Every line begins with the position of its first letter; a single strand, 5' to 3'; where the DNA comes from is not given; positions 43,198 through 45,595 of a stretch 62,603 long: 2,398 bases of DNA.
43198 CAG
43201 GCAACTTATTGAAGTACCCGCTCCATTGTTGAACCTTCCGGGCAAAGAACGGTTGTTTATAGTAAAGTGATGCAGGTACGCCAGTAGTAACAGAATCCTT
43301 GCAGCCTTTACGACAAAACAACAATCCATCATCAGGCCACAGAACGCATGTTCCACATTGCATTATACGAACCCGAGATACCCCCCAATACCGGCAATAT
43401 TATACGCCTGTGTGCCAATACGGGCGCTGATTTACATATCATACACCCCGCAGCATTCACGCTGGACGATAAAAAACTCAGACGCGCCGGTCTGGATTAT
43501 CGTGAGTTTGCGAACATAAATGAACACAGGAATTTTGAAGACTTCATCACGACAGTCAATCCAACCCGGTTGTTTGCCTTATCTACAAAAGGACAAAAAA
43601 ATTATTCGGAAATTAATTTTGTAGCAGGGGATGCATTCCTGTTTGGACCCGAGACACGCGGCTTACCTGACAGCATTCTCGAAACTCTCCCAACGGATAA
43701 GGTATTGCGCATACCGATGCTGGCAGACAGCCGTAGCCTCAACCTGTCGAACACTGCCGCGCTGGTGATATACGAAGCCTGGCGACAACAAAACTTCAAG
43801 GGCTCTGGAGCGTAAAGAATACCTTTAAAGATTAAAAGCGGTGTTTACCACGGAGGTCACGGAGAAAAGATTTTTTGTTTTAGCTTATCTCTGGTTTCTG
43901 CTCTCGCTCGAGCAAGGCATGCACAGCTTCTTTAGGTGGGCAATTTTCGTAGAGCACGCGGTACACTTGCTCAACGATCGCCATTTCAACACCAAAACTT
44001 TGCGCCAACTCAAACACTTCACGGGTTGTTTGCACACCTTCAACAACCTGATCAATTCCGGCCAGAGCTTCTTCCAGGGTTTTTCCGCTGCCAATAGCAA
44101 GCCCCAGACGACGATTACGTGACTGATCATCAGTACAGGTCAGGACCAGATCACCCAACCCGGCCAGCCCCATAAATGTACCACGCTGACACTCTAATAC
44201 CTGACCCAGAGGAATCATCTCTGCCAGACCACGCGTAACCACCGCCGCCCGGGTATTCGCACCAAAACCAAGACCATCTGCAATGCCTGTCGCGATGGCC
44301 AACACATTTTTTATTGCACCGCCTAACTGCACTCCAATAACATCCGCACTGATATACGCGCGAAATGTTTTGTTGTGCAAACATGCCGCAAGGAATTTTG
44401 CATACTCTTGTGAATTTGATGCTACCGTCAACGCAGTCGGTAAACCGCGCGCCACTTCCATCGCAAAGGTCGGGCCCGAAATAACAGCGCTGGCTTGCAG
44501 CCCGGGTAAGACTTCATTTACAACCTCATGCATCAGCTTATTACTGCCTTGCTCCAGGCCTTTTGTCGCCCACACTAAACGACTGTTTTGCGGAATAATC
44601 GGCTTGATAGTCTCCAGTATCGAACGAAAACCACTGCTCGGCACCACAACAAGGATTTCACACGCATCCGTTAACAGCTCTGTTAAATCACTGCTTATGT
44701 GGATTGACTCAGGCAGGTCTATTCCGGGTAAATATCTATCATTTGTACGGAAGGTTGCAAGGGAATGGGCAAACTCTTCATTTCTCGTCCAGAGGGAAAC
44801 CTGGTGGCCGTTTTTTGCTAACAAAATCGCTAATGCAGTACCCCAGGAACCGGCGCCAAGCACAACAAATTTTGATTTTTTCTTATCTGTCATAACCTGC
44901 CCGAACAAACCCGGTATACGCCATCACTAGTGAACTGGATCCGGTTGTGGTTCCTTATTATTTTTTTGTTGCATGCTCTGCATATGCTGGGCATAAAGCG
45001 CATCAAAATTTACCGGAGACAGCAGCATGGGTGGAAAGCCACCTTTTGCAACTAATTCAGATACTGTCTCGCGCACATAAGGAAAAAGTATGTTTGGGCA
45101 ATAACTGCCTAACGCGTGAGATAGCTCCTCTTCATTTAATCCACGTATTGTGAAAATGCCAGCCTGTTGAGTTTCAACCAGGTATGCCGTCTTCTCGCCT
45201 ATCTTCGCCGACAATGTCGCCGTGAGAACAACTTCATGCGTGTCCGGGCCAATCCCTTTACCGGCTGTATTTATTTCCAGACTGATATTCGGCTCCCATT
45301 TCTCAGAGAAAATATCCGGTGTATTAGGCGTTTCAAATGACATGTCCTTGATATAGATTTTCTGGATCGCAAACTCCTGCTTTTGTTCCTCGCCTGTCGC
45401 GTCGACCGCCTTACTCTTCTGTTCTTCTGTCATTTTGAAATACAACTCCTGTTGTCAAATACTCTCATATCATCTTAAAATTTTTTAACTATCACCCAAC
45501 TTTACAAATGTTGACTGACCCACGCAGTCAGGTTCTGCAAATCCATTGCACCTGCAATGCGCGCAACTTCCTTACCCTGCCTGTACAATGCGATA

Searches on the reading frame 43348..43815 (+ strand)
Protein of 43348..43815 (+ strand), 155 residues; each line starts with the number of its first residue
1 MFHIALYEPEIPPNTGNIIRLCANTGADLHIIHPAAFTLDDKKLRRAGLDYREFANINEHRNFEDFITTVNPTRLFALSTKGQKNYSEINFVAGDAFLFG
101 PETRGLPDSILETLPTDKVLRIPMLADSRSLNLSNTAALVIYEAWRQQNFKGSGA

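Call 44: search_protein_families(library=pfam, proteins=[window:43348-43815:+], max_evalue=0.00001)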
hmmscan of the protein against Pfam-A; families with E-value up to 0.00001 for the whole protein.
window:43348-43815:+ (155 aa): 1 family
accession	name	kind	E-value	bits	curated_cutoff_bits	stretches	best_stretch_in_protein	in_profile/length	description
PF00588.24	SpoU_methylase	-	5.9e-33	114.4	29.7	1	2-142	2-142/142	SpoU rRNA Methylase family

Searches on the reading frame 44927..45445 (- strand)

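Call 44: search_protein_families(library=pfam, proteins=[window:44927-45445:-], max_evalue=0.00001)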
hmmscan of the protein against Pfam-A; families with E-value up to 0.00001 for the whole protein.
window:44927-45445:- (172 aa): 1 family
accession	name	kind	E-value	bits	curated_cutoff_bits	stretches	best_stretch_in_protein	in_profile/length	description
PF02556.19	SecB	-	1.6e-56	190.5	26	1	19-157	2-140/141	Preprotein translocase subunit SecB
